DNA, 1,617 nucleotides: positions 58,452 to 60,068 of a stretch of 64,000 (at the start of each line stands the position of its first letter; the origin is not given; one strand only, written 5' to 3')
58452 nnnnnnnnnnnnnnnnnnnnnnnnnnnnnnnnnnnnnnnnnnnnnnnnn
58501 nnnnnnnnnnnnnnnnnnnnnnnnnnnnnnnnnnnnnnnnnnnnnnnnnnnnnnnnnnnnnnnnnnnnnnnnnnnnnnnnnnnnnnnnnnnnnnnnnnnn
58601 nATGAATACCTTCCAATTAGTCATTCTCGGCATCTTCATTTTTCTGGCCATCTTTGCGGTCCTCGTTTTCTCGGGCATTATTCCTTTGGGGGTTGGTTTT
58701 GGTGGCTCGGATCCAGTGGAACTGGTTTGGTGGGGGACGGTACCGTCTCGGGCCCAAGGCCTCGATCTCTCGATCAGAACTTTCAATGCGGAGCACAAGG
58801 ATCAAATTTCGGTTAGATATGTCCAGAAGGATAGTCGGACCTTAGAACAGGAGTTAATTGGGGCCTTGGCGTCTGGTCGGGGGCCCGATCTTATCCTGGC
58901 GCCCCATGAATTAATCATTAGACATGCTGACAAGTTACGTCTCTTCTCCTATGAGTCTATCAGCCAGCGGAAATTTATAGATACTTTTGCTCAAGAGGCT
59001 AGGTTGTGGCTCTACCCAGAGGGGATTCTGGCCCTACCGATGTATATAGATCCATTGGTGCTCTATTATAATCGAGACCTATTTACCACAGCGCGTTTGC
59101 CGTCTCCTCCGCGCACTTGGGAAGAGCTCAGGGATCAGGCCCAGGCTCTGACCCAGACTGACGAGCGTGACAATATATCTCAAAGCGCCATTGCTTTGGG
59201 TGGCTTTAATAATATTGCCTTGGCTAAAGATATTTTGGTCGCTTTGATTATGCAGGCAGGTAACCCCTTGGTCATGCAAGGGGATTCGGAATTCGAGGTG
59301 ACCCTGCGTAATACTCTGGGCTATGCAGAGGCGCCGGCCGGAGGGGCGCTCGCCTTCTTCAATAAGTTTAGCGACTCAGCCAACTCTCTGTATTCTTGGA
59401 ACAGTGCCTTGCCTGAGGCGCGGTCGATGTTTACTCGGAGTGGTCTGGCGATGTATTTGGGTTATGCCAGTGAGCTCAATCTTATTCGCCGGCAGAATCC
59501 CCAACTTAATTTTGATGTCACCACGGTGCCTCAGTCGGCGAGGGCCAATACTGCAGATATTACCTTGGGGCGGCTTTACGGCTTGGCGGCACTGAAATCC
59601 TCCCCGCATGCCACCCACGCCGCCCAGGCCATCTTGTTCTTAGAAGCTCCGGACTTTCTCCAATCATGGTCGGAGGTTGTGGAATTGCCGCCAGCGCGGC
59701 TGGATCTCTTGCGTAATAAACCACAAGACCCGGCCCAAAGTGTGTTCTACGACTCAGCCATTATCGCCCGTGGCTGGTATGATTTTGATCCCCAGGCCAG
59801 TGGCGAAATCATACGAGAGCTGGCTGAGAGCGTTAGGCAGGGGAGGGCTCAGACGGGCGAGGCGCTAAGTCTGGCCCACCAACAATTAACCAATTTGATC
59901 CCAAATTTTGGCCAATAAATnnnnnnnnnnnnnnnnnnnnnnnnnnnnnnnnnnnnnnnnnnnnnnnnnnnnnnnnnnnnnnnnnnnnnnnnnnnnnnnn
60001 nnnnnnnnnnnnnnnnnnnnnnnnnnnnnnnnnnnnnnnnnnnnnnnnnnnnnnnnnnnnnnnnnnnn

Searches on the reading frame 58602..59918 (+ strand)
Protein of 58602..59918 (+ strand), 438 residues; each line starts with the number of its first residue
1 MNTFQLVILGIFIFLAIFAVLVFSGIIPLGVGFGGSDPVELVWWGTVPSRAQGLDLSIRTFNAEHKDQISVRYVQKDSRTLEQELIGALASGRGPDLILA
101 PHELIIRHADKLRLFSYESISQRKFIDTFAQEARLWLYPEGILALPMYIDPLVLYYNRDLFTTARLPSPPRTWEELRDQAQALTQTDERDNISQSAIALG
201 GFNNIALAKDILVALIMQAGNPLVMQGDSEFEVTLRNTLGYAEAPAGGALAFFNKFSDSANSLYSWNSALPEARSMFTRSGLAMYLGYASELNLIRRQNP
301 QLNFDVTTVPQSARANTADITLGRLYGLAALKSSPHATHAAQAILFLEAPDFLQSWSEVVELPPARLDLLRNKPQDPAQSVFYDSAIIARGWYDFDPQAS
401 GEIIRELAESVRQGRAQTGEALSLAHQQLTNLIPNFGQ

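Call 3: search_protein_families(library=pfam, proteins=[window:58602-59918:+], max_evalue=1)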
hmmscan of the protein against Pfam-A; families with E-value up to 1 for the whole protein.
window:58602-59918:+ (438 aa): 3 families
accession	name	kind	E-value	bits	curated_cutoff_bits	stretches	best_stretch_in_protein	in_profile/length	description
PF01547.30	SBP_bac_1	-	2e-16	61.3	26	1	58-346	14-296/307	Bacterial extracellular solute-binding protein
PF13416.11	SBP_bac_8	-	2.3e-15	57.6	27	1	58-371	3-267/279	Bacterial extracellular solute-binding protein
PF22891.2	KH_PNO1_2nd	-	0.12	13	27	1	195-220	49-75/90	Eukaryotic type KH-domain (KH-domain type I) (327.11.2)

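Call 4: search_protein_families(library=ncbifam, proteins=[window:58602-59918:+], max_evalue=1)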
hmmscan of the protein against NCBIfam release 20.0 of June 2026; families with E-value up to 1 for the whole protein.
window:58602-59918:+ (438 aa): 4 families
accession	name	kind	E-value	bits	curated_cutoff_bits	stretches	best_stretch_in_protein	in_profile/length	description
NF007011.0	PRK09474.1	equivalog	1.2e-06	27.7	291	1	78-186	66-168/396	maltose/maltodextrin ABC transporter substrate-binding protein MalE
NF053763.1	ABCarbgalBndGanS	equivalog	0.00014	20.8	700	1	39-180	39-176/420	galactooligosaccharide ABC transporter substrate-binding protein GanS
NF008211.0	PRK10974.1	equivalog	0.00015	20.5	411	1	143-186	139-184/439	sn-glycerol-3-phosphate ABC transporter substrate-binding protein UgpB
TIGR03850.1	bind_CPR_0540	equivalog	0.0074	14.9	299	1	127-180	135-188/437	carbohydrate ABC transporter substrate-binding protein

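Call 26: find_related_loci(query=A3, collection=genome_contigs, flank=8000)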
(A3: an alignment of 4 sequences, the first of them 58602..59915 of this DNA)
Query A3 (438 aa) in genome_contigs; peptide patterns used: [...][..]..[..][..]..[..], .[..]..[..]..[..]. (x = any residue, [..] = any of these).
113 stretches matched a pattern; 94 encode a relative of the query (tblastn E <= 1e-3); the best 80 are kept; 80 distinct loci.
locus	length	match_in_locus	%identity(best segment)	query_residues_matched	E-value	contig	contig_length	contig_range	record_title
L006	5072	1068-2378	55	1-438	2e-154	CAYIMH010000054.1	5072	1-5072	MAG TPA_asm: uncultured Candidatus Saccharibacteria bacterium isolate ERP119705_co25_195 genome assembly, contig: NODE_2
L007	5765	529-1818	46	1-433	3e-116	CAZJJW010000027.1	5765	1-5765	MAG TPA_asm: uncultured Candidatus Saccharibacteria bacterium isolate binchicken_co227_938 genome assembly, contig: NODE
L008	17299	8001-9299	46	2-433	2e-113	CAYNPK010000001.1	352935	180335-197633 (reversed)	MAG TPA_asm: uncultured Candidatus Saccharibacteria bacterium isolate SRP263991_co4_20 genome assembly, contig: NODE_2_l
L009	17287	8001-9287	44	1-433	2e-110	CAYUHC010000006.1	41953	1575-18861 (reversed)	MAG TPA_asm: uncultured Candidatus Saccharibacteria bacterium isolate SRP286056_co1_679 genome assembly, contig: NODE_92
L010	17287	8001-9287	44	1-433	1e-109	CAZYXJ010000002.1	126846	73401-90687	MAG TPA_asm: uncultured Candidatus Saccharibacteria bacterium isolate SRP292972_co1_35 genome assembly, contig: NODE_160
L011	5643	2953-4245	44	1-434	4e-108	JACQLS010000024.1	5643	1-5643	MAG: Parcubacteria group bacterium isolate NC_groundwater_1209_Ag_S-0.1um_50_38 S_p1_S3_coassembly_k141_1324957, whole g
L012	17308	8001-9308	41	1-434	3e-103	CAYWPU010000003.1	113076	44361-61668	MAG TPA_asm: uncultured Candidatus Saccharibacteria bacterium isolate SRP329715_co1_112 genome assembly, contig: NODE_16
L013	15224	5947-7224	42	1-429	5e-103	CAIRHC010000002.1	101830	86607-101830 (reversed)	MAG: Candidatus Vogelbacteria bacterium isolate KTt_bin-1541 genome assembly, contig: bin-1541:02/11, whole genome shotg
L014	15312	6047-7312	41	1-429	4e-95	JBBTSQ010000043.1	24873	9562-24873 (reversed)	MAG: Patescibacteria group bacterium isolate H41-bin135_1 H41_bin135_1_000000000043, whole genome shotgun sequence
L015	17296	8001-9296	38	1-433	6e-93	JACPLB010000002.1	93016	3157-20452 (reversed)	MAG: Candidatus Kaiserbacteria bacterium isolate NC_groundwater_510_Ag_S-0.1um_48_15 S35_SO-1_scaffold_155951, whole gen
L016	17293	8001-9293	40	1-433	2e-92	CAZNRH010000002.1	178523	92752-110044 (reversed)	MAG TPA_asm: uncultured Candidatus Saccharibacteria bacterium isolate SRP128015_co3_412 genome assembly, contig: NODE_15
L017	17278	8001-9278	40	1-429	2e-92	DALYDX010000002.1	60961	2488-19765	MAG TPA_asm: Candidatus Paceibacterota bacterium isolate CTOTU14238 NODE_89_length_60961_cov_14.653630, whole genome sho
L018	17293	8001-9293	40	1-433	3e-91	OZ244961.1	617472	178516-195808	MAG: Candidatus Paceibacterota bacterium isolate 63aa3da3-3836-4a92-b552-87f0a2bd5cc7 genome assembly, chromosome: 1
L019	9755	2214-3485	37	1-430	8e-91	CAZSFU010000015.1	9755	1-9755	MAG TPA_asm: uncultured Candidatus Saccharibacteria bacterium isolate SRP170004_co1_24 genome assembly, contig: NODE_112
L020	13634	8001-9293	41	1-433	9e-91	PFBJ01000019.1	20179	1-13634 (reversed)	MAG: Candidatus Kaiserbacteria bacterium CG10_big_fil_rev_8_21_14_0_10_49_17 CG10_8_21_14_0.10_scaffold_2453_c, whole ge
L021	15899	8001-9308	37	2-433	1e-89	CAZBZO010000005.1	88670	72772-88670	MAG TPA_asm: uncultured Candidatus Saccharibacteria bacterium isolate SRP219642_co9_82 genome assembly, contig: NODE_105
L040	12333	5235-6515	37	1-429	1e-83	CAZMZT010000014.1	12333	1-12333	MAG TPA_asm: uncultured Candidatus Saccharibacteria bacterium isolate SRP286056_co1_104 genome assembly, contig: NODE_65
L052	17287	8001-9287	36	1-433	1e-79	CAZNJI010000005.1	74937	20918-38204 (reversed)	MAG TPA_asm: uncultured Candidatus Saccharibacteria bacterium isolate SRP329715_co2_69 genome assembly, contig: NODE_697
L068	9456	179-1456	37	2-434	3e-74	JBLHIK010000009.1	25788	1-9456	MAG: Flavobacteriaceae bacterium isolate 3300054975_66 Ga0535640_0001340, whole genome shotgun sequence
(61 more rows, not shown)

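Call 39: search_solved_structures(query=window:58602-59915:+, max_evalue=0.01)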
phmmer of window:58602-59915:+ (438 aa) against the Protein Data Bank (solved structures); distinct sequences matched with E-value up to 0.01: 445 (the best 60 are shown).
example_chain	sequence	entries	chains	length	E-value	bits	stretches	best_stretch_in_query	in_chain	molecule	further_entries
9vus_A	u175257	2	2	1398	3.9e-11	45.6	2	74-177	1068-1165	Soluble cytochrome b562,2-oxoglutarate receptor 1,Soluble cytochrome b562,2-oxoglutarate r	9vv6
8jbg_B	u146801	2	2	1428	5.1e-11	45.2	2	75-177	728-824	Neuromedin-K receptor (NK3R-pFastbac1) | NK3R-pFastbac1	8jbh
5ci5_A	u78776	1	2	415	5.7e-11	45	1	47-431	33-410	Extracellular solute-binding protein family 1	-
4r9f_A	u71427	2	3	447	3.8e-10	42.3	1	84-354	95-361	MBP1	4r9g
8art_A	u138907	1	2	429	4.1e-09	38.9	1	32-182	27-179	Putative secreted maltose-binding protein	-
1eu8_A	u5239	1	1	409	3.7e-07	32.5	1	142-435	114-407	TREHALOSE/MALTOSE BINDING PROTEIN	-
9p0x_T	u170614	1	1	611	6.4e-07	31.7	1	7-177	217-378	Tissue factor,Maltose/maltodextrin-binding periplasmic protein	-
4qrz_A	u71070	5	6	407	7.1e-07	31.6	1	37-187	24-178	ABC-TYPE SUGAR TRANSPORTER | ABC transporter, substrate binding protein (Sugar)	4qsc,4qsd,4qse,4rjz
5u2p_A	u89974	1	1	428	1.3e-06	30.7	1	143-359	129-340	Sugar ABC transporter substrate-binding protein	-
9o9s_A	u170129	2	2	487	2e-06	30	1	30-177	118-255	Mitochondrial pyruvate carrier 1/MBP chimera protein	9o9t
1mdp_1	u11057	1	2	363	7.6e-06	28.2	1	75-182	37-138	MALTODEXTRIN BINDING PROTEIN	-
1iud_A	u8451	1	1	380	2.2e-05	26.6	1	75-179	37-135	MALTODEXTRIN-BINDING PROTEIN MALE-B133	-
6jb0_A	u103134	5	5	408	3e-05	26.2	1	142-215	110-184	ABC transporter, periplasmic substrate-binding protein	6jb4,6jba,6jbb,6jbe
6jaz_A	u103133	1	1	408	3.4e-05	26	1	142-212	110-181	ABC transporter, periplasmic substrate-binding protein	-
9ujy_A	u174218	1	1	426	3.6e-05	25.9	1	61-183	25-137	Maltose/maltodextrin-binding periplasmic protein,Egalitarian, isoform B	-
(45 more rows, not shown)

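Call 52: search_protein_families(library=pfam, proteins=[L068:1472-4258:+, L068:4242-6404:+, L021:9335-11545:+, L040:8479-10245:+, L052:10158-11963:+], max_evalue=0.001)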
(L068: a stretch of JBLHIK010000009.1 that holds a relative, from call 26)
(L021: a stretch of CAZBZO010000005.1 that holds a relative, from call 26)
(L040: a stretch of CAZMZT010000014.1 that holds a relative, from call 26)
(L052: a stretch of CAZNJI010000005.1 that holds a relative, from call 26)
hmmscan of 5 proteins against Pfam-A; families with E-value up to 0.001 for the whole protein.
L068:1472-4258:+ (929 aa): 1 family
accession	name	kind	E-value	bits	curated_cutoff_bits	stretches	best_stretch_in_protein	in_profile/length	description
PF18895.5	T4SS_pilin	-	3.1e-10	40.4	26.6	1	850-909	13-71/71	Type IV secretion system pilin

L068:4242-6404:+ (721 aa): 3 families
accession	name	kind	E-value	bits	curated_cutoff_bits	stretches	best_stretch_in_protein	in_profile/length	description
PF18895.5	T4SS_pilin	-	5.3e-08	33.3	26.6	1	640-708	4-71/71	Type IV secretion system pilin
PF04956.18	TrbC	-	0.00021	21.9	27.9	1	640-704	36-94/98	TrbC/VIRB2 pilin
PF00041.27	fn3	-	0.00056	20.5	25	0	390-419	47-75/84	Fibronectin type III domain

L021:9335-11545:+ (737 aa): 3 families
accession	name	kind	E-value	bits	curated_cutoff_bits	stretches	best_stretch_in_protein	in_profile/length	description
PF16656.11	Pur_ac_phosph_N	-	1.5e-12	48.4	30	0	250-306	39-93/93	Purple acid Phosphatase, N-terminal domain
PF18895.5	T4SS_pilin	-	2.1e-08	34.5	26.6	1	665-722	15-71/71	Type IV secretion system pilin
PF16655.11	PhoD_N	-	0.00014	22.8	30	0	267-301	54-88/90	PhoD-like phosphatase, N-terminal domain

L040:8479-10245:+ (589 aa): 1 family
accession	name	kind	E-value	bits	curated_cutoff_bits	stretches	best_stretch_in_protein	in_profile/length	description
PF18895.5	T4SS_pilin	-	2.5e-06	27.9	26.6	1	27-83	15-70/71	Type IV secretion system pilin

L052:10158-11963:+ (602 aa): 1 family
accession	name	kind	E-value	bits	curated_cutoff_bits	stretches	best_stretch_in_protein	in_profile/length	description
PF18895.5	T4SS_pilin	-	2.1e-09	37.8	26.6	1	520-584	7-70/71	Type IV secretion system pilin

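Call 84: find_homologous_proteins(query=window:58602-59915:+, max_evalue=1e-20)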
Query window:58602-59915:+ (438 aa): 138 proteins with E <= 1e-20 among 8000 candidates; the best 120 are listed.
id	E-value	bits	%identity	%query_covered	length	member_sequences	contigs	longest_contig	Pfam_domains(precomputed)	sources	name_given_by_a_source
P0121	3.1e-288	973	100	100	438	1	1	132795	PF13416.12,PF01547.31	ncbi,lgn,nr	ncbi:MAG: extracellular solute-binding protein [Patescibacteria group bacterium]|nr:extracellular so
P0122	2.0e-155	536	58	99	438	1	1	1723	PF13416.12,PF01547.31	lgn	-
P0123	1.4e-118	414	45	99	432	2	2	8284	PF13416.12,PF01547.31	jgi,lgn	jgi:multiple sugar transport system substrate-binding protein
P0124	1.7e-118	414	47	98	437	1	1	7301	PF13416.12,PF01547.31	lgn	-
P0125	5.9e-118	412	48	99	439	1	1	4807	PF13416.12,PF01547.31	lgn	-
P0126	2.0e-117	411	47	100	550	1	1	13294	PF13416.12,PF18895.6,PF01547.31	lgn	-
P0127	4.0e-116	406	47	98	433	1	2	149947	PF13416.12,PF01547.31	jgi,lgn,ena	jgi:ABC-type glycerol-3-phosphate transport system substrate-binding protein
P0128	5.2e-115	403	47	98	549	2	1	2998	PF13416.12,PF18895.6,PF01547.31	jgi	jgi:ABC-type glycerol-3-phosphate transport system substrate-binding protein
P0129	1.4e-114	401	46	98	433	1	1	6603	PF13416.12,PF01547.31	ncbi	-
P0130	1.5e-112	395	47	94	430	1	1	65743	PF13416.12,PF01547.31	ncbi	-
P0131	7.2e-112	392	44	99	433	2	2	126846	PF13416.12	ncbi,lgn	-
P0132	6.7e-111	389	45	99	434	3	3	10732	PF13416.12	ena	-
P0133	1.1e-110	388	46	99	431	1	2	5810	PF13416.12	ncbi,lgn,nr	ncbi:MAG: extracellular solute-binding protein [Candidatus Vogelbacteria bacterium]|nr:extracellular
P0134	2.2e-110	387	45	96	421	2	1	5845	PF01547.31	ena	-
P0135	1.4e-109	385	45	99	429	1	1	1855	PF13416.12,PF01547.31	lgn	-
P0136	4.0e-106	373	46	99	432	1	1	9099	PF13416.12,PF01547.31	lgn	-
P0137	4.4e-105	370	43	99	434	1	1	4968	PF13416.12,PF01547.31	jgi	jgi:ABC-type glycerol-3-phosphate transport system substrate-binding protein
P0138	4.5e-105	370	44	99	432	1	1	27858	PF13416.12,PF01547.31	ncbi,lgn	ncbi:MAG: extracellular solute-binding protein [Candidatus Paceibacterota bacterium]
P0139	1.8e-104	368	44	99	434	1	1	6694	PF13416.12,PF01547.31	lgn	-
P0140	2.6e-104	367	45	99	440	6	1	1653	PF13416.12,PF01547.31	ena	-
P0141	2.4e-103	364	44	99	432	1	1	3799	PF01547.31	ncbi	-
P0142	1.0e-101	359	43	100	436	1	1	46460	PF13416.12,PF01547.31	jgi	jgi:ABC-type glycerol-3-phosphate transport system substrate-binding protein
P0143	1.4e-101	358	44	99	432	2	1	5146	PF13416.12,PF01547.31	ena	-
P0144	4.9e-101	357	42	99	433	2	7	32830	PF13416.12,PF01547.31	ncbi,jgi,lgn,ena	ncbi:MAG TPA: extracellular solute-binding protein [Candidatus Paceibacterota bacterium]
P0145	9.3e-101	356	43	99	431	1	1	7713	PF13416.12,PF01547.31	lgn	-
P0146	5.4e-100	353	48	84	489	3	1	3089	PF13416.12,PF01547.31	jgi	jgi:ABC-type glycerol-3-phosphate transport system substrate-binding protein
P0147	1.2e-95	339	42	98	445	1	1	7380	PF01547.31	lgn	-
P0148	5.3e-95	337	41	99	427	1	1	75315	PF13416.12,PF01547.31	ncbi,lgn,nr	ncbi:extracellular solute-binding protein [Candidatus Wolfebacteria bacterium]|nr:extracellular solu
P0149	8.5e-95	336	41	99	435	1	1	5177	PF13416.12,PF01547.31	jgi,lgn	-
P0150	1.9e-94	335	41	100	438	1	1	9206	PF13416.12,PF01547.31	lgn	-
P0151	8.2e-94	333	41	99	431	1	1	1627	PF13416.12,PF01547.31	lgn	-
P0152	3.4e-93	331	40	98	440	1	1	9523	PF13416.12,PF01547.31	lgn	-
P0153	3.7e-93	331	40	98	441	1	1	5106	PF13416.12,PF01547.31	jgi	-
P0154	3.2e-92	328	41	99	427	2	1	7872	PF13416.12,PF01547.31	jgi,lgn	jgi:multiple sugar transport system substrate-binding protein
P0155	1.6e-91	325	42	98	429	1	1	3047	PF13416.12,PF01547.31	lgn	-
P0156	1.9e-91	325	40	99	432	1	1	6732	PF13416.12,PF01547.31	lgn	-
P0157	4.0e-91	324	40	95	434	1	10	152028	PF13416.12,PF01547.31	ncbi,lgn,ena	-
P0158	9.3e-90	319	41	99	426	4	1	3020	PF13416.12,PF01547.31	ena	-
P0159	3.1e-89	318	41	97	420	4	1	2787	PF13416.12,PF01547.31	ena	-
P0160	8.3e-89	316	38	98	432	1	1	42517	PF13416.12,PF01547.31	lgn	-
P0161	1.6e-88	315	40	99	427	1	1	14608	PF13416.12,PF01547.31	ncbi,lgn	-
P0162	2.7e-88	315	39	98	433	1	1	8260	PF13416.12,PF01547.31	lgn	-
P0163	7.8e-88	313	39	99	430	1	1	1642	PF13416.12,PF01547.31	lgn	-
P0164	1.9e-87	312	40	98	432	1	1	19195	PF13416.12,PF01547.31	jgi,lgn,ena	-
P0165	2.5e-87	312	41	99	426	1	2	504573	PF13416.12,PF01547.31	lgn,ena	-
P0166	3.1e-87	311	40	99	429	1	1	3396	PF13416.12,PF01547.31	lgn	-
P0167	5.8e-87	310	42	97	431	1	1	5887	PF13416.12,PF01547.31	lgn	-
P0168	6.6e-87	310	41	99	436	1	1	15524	PF13416.12,PF01547.31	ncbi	-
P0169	4.2e-86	307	38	99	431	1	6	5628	PF13416.12,PF01547.31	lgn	-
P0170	6.4e-86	307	36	98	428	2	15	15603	PF13416.12,PF01547.31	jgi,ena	-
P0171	1.9e-85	305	39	99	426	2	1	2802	PF13416.12,PF01547.31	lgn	-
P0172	2.9e-85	305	39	98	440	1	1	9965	PF13416.12,PF01547.31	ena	-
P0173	4.6e-85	304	41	96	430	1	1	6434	PF13416.12,PF01547.31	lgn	-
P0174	4.7e-85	304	39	95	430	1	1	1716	PF13416.12,PF01547.31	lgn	-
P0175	8.2e-85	303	37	98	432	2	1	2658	PF13416.12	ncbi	-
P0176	9.6e-85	303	40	90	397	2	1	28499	PF13416.12,PF01547.31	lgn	-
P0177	1.3e-84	302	39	99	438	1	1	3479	PF13416.12,PF01547.31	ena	-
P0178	4.4e-84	301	38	100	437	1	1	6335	PF13416.12,PF01547.31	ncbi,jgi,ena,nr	ncbi:MAG TPA: extracellular solute-binding protein [Candidatus Paceibacterota bacterium]|nr:extracel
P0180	1.6e-83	299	39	98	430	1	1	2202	PF13416.12,PF01547.31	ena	-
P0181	2.5e-83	298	40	99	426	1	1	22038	PF13416.12,PF01547.31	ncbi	ncbi:MAG: extracellular solute-binding protein [bacterium]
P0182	6.7e-83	297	40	99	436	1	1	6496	PF13416.12,PF01547.31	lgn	-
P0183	9.7e-83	296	36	98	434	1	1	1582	PF13416.12,PF01547.31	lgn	-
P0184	4.2e-82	294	38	99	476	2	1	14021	PF13416.12,PF01547.31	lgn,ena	-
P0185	4.8e-82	294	37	98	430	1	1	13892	PF01547.31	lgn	-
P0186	5.2e-82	294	38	97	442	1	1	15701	PF13416.12,PF01547.31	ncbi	-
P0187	2.5e-81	292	39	99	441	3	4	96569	PF13416.12,PF01547.31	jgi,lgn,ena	-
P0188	3.5e-81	291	39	99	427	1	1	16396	PF13416.12,PF01547.31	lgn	-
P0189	5.5e-81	291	38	99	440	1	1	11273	PF13416.12,PF01547.31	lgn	-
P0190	6.3e-81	290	39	99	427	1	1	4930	PF13416.12,PF01547.31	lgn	-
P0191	8.1e-81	290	38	99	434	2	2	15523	PF13416.12,PF01547.31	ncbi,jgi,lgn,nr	ncbi:MAG: extracellular solute-binding protein [Candidatus Pacebacteria bacterium]|jgi:multiple suga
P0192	2.6e-80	288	38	99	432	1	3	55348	PF13416.12,PF01547.31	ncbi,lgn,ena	ncbi:MAG: extracellular solute-binding protein [Patescibacteria group bacterium]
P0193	6.0e-80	287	39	98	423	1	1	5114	PF13416.12,PF01547.31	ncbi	ncbi:MAG: extracellular solute-binding protein, partial [Parcubacteria group bacterium]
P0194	7.5e-80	287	38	99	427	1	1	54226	PF13416.12,PF01547.31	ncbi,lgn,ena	-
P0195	1.1e-79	286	37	97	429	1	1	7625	PF13416.12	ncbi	-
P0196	1.5e-79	286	38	97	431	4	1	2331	PF13416.12,PF01547.31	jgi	-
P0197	5.1e-79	284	37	99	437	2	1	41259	PF13416.12,PF01547.31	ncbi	ncbi:MAG: extracellular solute-binding protein [Minisyncoccia bacterium]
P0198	7.9e-79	283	38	98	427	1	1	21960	PF13416.12,PF01547.31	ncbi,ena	-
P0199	3.6e-78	281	37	99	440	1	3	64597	PF13416.12,PF01547.31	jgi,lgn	jgi:ABC-type glycerol-3-phosphate transport system substrate-binding protein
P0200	1.1e-77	280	38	99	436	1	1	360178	PF13416.12,PF01547.31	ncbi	-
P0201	2.0e-77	279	37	98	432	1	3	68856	PF13416.12,PF01547.31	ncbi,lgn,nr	ncbi:MAG: extracellular solute-binding protein [Candidatus Vogelbacteria bacterium]|nr:extracellular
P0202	3.7e-77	278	37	99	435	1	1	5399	PF13416.12,PF01547.31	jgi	jgi:ABC-type glycerol-3-phosphate transport system substrate-binding protein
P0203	3.9e-77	278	35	99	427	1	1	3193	PF13416.12,PF01547.31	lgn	-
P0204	6.1e-77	277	38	99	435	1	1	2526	PF13416.12,PF01547.31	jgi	jgi:ABC-type glycerol-3-phosphate transport system substrate-binding protein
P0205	6.4e-77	277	38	98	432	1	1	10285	PF13416.12,PF01547.31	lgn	-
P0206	1.2e-76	276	35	99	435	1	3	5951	PF13416.12,PF01547.31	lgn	-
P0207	1.9e-76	276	36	99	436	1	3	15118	PF13416.12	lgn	-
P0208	2.5e-76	275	38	97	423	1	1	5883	PF13416.12,PF01547.31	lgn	-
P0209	3.1e-76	275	38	98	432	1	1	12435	PF01547.31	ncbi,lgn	-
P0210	4.5e-76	274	38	99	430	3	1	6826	PF13416.12,PF01547.31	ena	-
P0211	5.3e-76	274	37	99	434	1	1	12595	PF13416.12,PF01547.31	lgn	-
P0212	6.1e-76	274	36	98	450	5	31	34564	PF13416.12,PF01547.31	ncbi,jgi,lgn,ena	jgi:ABC-type glycerol-3-phosphate transport system substrate-binding protein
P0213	6.9e-76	274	36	98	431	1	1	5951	PF01547.31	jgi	jgi:ABC-type glycerol-3-phosphate transport system substrate-binding protein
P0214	2.7e-75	272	37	99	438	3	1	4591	PF13416.12,PF01547.31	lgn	-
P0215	4.3e-75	271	35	98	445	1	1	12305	PF13416.12,PF01547.31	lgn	-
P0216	7.9e-75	270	37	98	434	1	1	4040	PF13416.12,PF01547.31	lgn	-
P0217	1.4e-73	266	38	99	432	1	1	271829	PF13416.12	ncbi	-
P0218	3.4e-73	265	35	99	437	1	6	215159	PF13416.12,PF01547.31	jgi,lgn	jgi:ABC-type glycerol-3-phosphate transport system substrate-binding protein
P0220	1.5e-72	263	37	95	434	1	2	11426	PF13416.12,PF01547.31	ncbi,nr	ncbi:MAG: extracellular solute-binding protein [Candidatus Pacebacteria bacterium]|nr:extracellular 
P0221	2.5e-72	262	36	98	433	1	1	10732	PF01547.31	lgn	-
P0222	6.3e-72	261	36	96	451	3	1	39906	PF13416.12,PF01547.31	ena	-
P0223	8.1e-72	260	35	99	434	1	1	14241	PF13416.12,PF01547.31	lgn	-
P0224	1.0e-71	260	37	95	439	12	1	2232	PF13416.12,PF01547.31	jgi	jgi:ABC-type glycerol-3-phosphate transport system substrate-binding protein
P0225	1.1e-71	260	37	98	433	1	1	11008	PF13416.12,PF01547.31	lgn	-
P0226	1.5e-71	260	35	97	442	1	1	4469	PF01547.31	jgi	jgi:ABC-type glycerol-3-phosphate transport system substrate-binding protein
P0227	2.1e-71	259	35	99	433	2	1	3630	PF13416.12,PF01547.31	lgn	-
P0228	8.9e-71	257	36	99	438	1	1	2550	PF13416.12,PF01547.31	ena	-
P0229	9.7e-71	257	35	97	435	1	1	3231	PF13416.12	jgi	jgi:ABC-type glycerol-3-phosphate transport system substrate-binding protein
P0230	1.0e-70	257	36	98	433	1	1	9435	PF13416.12,PF01547.31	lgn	-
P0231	1.9e-70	256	35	99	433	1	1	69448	PF13416.12,PF01547.31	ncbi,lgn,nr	ncbi:MAG TPA: extracellular solute-binding protein [Candidatus Paceibacterota bacterium]|nr:extracel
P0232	9.2e-70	254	36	98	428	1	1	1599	PF13416.12,PF01547.31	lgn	-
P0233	1.2e-69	253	34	98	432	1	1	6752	PF01547.31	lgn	-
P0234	2.1e-69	252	36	99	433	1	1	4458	PF01547.31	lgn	-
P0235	1.5e-68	250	35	99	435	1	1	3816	PF13416.12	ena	-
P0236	3.5e-67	245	33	98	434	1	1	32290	PF01547.31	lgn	-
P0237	4.9e-67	245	35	99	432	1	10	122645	PF13416.12,PF01547.31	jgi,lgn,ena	jgi:ABC-type glycerol-3-phosphate transport system substrate-binding protein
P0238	1.6e-66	243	33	98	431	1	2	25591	PF13416.12,PF01547.31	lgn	-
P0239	4.1e-66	242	42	74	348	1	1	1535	PF13416.12,PF01547.31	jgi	-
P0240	3.0e-65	239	35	99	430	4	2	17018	PF13416.12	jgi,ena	-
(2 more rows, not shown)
